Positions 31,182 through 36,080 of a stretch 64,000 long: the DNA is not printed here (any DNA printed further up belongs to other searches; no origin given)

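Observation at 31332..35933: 1533-aa secreted protein built from cohesin-like modules and His/Cys mini-modules, with no recognisable anchor or dockerin partner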

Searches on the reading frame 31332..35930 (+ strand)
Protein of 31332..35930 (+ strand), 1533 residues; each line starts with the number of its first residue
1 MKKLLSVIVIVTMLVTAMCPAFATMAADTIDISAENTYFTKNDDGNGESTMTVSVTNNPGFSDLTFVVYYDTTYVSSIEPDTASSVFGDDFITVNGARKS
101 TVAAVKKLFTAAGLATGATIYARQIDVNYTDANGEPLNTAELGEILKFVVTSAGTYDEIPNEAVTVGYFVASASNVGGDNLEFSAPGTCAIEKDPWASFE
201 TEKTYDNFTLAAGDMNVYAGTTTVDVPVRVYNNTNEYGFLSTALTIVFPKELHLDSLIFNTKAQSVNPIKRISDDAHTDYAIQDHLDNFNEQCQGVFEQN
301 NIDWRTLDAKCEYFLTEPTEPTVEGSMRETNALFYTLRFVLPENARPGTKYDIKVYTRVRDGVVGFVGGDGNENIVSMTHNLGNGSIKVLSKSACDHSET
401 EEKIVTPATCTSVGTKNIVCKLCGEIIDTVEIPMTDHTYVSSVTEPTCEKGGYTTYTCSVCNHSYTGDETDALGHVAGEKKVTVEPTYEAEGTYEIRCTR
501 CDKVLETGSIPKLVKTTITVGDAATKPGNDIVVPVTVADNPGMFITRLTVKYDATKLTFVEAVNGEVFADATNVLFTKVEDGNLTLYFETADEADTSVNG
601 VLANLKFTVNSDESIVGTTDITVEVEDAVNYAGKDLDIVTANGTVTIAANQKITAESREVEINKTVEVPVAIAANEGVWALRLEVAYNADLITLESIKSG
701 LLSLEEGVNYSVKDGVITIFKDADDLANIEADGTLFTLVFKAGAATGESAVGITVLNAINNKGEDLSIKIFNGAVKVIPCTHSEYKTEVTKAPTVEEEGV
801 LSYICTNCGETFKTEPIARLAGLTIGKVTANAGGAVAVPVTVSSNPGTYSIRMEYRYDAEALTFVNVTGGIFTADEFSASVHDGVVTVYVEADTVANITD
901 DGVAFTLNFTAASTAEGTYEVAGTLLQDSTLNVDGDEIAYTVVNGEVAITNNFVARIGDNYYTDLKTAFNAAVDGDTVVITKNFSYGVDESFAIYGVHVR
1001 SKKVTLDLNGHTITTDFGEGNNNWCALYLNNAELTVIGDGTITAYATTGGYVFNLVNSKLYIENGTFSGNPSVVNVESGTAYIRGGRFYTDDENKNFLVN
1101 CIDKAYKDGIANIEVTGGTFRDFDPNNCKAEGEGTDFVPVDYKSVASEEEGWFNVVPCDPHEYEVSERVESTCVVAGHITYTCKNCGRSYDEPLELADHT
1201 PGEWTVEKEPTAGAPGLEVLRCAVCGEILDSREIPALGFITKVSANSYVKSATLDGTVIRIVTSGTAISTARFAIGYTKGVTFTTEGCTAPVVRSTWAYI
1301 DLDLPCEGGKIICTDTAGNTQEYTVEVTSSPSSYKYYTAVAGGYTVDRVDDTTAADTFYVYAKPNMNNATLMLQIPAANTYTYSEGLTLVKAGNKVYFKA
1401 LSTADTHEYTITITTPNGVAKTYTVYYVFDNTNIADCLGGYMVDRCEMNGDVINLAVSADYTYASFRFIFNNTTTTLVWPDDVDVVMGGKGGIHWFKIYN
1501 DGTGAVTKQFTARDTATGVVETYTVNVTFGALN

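Call 3: search_protein_families(library=pfam, proteins=[window:31332-35930:+], max_evalue=1)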
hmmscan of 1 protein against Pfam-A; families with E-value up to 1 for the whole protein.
window:31332-35930:+ (1533 aa): 12 families
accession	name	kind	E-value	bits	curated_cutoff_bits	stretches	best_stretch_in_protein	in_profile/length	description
PF00963.24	Cohesin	-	4.9e-31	108.2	24.1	3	823-948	3-138/139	Cohesin domain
PF03442.20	CBM_X2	-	3.2e-05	24.4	28.9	1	686-745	23-78/83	Carbohydrate binding domain X2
PF13913.12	zf-C2HC_2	-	0.0043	17.2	27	1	1182-1199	4-20/25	zinc-finger of a C2HC-type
PF08271.17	Zn_Ribbon_TF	-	0.0054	16.7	29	0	488-513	12-37/43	TFIIB zinc-binding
PF00518.22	E6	-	0.0069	17.2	27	1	420-507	1-83/110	Early Protein (E6)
PF18283.7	CBM77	-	0.01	16.7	25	1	571-604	46-79/108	Carbohydrate binding module 77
PF21349.2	RUBY_RBDX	-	0.044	13.7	26.5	0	1221-1236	2-17/30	Rubrerythrin, rubredoxin-like domain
PF23107.1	Zf-C2H2_ZNF451_C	-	0.059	14.4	30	0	456-504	3-47/59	Two consecutive Zinc fingers C2H2 type, ZNF451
PF02431.20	Chalcone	-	0.088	12.7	27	1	558-624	125-191/203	Chalcone-flavanone isomerase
PF24749.2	DUF7695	-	0.093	12.9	25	0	418-430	7-19/58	Domain of unknown function (DUF7695)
PF04790.18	Sarcoglycan_1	-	0.14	11.8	32.5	1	606-681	131-214/259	Sarcoglycan complex subunit protein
PF00712.24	DNA_pol3_beta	-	0.48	11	24.4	0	598-651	26-74/120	DNA polymerase III beta subunit, N-terminal domain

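Call 4: search_protein_families(library=ncbifam, proteins=[window:31332-35930:+], max_evalue=1)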
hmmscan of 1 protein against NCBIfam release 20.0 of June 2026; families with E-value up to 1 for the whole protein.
window:31332-35930:+ (1533 aa): 4 families
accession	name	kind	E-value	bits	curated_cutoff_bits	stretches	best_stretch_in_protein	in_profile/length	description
NF050000.1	IS1_IS1595_Zn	domain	0.038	14.5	28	0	799-813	18-32/34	IS1/IS1595 family N-terminal zinc-binding domain-containing protein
NF033558.1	transpos_IS1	equivalog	0.087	12.7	100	0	1175-1192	16-33/199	IS1 family transposase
TIGR04273.1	Y_sulf_Ax21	equivalog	0.15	12.1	250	1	871-1011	5-147/186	OmpO family porin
NF048018.1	IS256_N_4Cys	domain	0.18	12.5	27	0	1177-1189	18-30/31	transposase-like zinc-binding domain-containing protein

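Call 5: search_solved_structures(query=window:31332-35930:+, max_evalue=1, show_alignments=3)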
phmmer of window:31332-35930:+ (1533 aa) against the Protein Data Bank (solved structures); distinct sequences matched with E-value up to 1: 6.
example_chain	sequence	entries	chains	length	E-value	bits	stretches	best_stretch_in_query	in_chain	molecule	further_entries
2vn5_A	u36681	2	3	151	0.00011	23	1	517-647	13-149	SCAFFOLDING PROTEIN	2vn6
1g1k_A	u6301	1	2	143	0.00016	22.5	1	517-647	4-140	SCAFFOLDING PROTEIN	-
4ums_A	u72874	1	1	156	0.00064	20.5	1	518-650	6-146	CELLULOSOMAL ANCHORING SCAFFOLDIN B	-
2xdh_A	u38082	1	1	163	0.3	11.7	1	517-749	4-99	COHESIN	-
10uw_A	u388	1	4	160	0.44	11.1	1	529-613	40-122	Cohesin domain number 1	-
3ul4_A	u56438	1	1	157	0.53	10.8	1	520-907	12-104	Cellulosome-anchoring protein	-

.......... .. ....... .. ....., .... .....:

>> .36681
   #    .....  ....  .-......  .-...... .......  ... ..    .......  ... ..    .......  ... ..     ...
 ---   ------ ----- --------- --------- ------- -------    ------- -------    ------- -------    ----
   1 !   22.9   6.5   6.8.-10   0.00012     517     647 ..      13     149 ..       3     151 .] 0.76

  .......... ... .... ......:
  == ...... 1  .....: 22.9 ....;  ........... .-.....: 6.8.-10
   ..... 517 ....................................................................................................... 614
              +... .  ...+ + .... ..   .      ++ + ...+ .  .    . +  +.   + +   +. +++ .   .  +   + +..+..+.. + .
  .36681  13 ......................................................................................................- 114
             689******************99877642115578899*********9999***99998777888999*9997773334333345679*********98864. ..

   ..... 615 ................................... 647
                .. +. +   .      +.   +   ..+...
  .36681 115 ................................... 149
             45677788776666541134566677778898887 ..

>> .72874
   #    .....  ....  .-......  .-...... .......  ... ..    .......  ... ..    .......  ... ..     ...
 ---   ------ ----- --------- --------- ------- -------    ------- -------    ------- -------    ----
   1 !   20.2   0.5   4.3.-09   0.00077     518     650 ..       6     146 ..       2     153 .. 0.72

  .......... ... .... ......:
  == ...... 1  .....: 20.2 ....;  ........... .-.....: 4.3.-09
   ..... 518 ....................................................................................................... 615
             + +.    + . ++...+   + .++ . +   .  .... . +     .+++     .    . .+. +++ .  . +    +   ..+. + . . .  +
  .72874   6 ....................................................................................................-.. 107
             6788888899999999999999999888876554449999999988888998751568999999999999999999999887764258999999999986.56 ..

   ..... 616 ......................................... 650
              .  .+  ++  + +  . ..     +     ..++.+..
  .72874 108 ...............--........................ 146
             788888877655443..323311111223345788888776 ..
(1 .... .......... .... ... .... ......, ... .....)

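Call 8: find_homologous_proteins(query=window:31332-35930:+, max_evalue=0.001)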
Query window:31332-35930:+ (1533 aa): 664 proteins with E <= 0.001 among 8000 candidates; the best 120 are listed.
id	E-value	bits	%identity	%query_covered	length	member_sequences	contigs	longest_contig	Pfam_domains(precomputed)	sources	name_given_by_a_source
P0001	0.0e+0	3374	98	100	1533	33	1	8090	PF00963.25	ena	-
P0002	0.0e+0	2865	84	100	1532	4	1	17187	PF00963.25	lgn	-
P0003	0.0e+0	2687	99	62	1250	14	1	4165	PF00963.25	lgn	-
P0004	0.0e+0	2637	89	86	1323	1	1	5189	PF00963.25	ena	-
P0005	0.0e+0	2517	90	64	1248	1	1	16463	PF00963.25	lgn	-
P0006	0.0e+0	2195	63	94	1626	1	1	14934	PF00963.25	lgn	-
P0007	0.0e+0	2150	65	100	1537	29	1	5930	PF00963.25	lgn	-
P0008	2.2e-188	647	43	36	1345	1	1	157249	PF00963.25,PF23274.2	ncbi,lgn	-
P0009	5.5e-160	553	34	61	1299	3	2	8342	PF00963.25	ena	-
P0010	6.0e-156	539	37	33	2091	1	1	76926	PF00963.25,PF18998.7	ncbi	-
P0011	8.8e-152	526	43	7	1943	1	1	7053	PF00395.26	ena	-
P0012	8.2e-139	483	38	31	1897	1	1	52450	PF00404.25,PF00963.25,PF06750.19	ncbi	-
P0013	7.2e-127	443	39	7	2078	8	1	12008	PF00395.26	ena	-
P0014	1.5e-115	405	36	22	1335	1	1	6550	-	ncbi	-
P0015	4.1e-114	401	45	7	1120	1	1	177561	-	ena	-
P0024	4.7e-88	314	47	6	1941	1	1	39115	PF00963.25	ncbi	-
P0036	5.1e-75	271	35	10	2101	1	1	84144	PF00404.25,PF00963.25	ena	-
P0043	1.5e-72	263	31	19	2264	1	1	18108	PF13306.13,PF00059.28,PF00963.25,PF13855.13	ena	-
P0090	1.6e-62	230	48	7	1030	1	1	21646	PF07523.19,PF00963.25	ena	-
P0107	3.3e-59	219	40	8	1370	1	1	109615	PF01551.30,PF00963.25,PF27511.1,PF00395.26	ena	-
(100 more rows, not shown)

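Call 12: find_related_loci(query=window:31332-35930:+, collection=genome_contigs, flank=10000)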
Query window:31332-35930:+ (1533 aa) in genome_contigs; peptide patterns used: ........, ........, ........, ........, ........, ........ (x = any residue, [..] = any of these).
31 stretches matched a pattern; 2 encode a relative of the query (tblastn E <= 1e-3); 2 distinct loci.
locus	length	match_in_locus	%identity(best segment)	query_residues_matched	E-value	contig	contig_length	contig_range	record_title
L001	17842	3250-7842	65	1-1533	0e+0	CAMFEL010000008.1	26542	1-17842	MAG: uncultured Clostridia bacterium isolate SRR15057928_bin.3_metaWRAP_v1.3_MAG genome assembly, contig: ERZ10407477.76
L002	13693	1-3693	42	54-1531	1e-74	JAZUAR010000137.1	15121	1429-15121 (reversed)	MAG: Candidatus Avispirillum sp. isolate T1900045319_YK20190008.MAGScoT_cleanbin_000034 SGB_6339_k141_1404632, whole gen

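Call 13: find_encoding_contigs(protein=P0002, flank=10000, max_places=4)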
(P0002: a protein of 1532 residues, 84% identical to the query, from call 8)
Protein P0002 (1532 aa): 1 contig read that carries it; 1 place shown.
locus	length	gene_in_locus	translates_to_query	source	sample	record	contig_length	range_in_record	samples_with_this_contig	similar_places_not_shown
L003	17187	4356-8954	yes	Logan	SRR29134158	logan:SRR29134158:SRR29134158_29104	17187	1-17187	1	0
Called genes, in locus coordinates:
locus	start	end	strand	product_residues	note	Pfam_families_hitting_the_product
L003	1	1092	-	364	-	?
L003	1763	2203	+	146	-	PF00075:RNase_H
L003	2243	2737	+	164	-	-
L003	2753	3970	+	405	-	PF06245:DUF1015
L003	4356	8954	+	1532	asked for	PF00963:Cohesin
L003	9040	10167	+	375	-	PF13439:Glyco_transf_4, PF13579:Glyco_trans_4_4 (faint), PF00534:Glycos_transf_1, PF20706:GT4-conflict, PF13692:Glyco_trans_1_4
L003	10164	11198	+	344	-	PF13439:Glyco_transf_4, PF20706:GT4-conflict (weak), PF00534:Glycos_transf_1, PF13692:Glyco_trans_1_4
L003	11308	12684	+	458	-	PF04932:Wzy_C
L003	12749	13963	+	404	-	PF04230:PS_pyruv_trans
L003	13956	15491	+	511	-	PF01943:Polysacc_synt, PF13440:Polysacc_synt_3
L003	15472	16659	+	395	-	PF00037:Fer4 (faint), PF12797:Fer4_2 (faint), PF12838:Fer4_7, PF13187:Fer4_9, PF14697:Fer4_21 (faint), PF04432:FrhB_FdhB_C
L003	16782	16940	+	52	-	PF00301:Rubredoxin, PF21349:RUBY_RBDX (faint)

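Call 63: list_cluster_members(proteins=[P0001, P0008, P0010, P0012, P0014, P0009])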
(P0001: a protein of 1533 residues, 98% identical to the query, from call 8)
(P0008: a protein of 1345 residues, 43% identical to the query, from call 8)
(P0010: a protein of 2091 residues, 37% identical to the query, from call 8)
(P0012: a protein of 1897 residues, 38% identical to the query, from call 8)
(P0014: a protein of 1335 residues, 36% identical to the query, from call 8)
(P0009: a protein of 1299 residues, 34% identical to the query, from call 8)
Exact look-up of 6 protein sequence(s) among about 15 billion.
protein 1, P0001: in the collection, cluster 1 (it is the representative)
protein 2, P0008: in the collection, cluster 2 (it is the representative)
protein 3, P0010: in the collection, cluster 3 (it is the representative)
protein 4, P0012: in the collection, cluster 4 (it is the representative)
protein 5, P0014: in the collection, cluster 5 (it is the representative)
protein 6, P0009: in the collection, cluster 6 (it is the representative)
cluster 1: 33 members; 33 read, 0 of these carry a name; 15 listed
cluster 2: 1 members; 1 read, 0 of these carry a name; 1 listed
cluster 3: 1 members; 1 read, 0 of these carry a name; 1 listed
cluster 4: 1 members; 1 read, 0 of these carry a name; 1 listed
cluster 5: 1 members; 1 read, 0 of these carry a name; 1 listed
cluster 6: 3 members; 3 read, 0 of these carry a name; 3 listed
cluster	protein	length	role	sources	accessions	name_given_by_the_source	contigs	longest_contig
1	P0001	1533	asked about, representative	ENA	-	-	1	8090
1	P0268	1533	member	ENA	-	-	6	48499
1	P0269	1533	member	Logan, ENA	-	-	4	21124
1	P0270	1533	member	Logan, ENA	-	-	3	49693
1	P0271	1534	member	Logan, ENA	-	-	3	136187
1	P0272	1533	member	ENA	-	-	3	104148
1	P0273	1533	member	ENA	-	-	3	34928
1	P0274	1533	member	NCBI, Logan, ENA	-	-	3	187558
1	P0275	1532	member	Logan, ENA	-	-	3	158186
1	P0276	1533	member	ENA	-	-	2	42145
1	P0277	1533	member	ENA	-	-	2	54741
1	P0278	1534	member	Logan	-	-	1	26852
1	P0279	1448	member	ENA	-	-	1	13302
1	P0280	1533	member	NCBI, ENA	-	-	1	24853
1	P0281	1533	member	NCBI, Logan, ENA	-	-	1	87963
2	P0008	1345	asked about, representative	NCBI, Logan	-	-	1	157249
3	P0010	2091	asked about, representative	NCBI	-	-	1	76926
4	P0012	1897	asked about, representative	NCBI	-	-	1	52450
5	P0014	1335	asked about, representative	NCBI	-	-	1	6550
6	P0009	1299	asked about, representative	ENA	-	-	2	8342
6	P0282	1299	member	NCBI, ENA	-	-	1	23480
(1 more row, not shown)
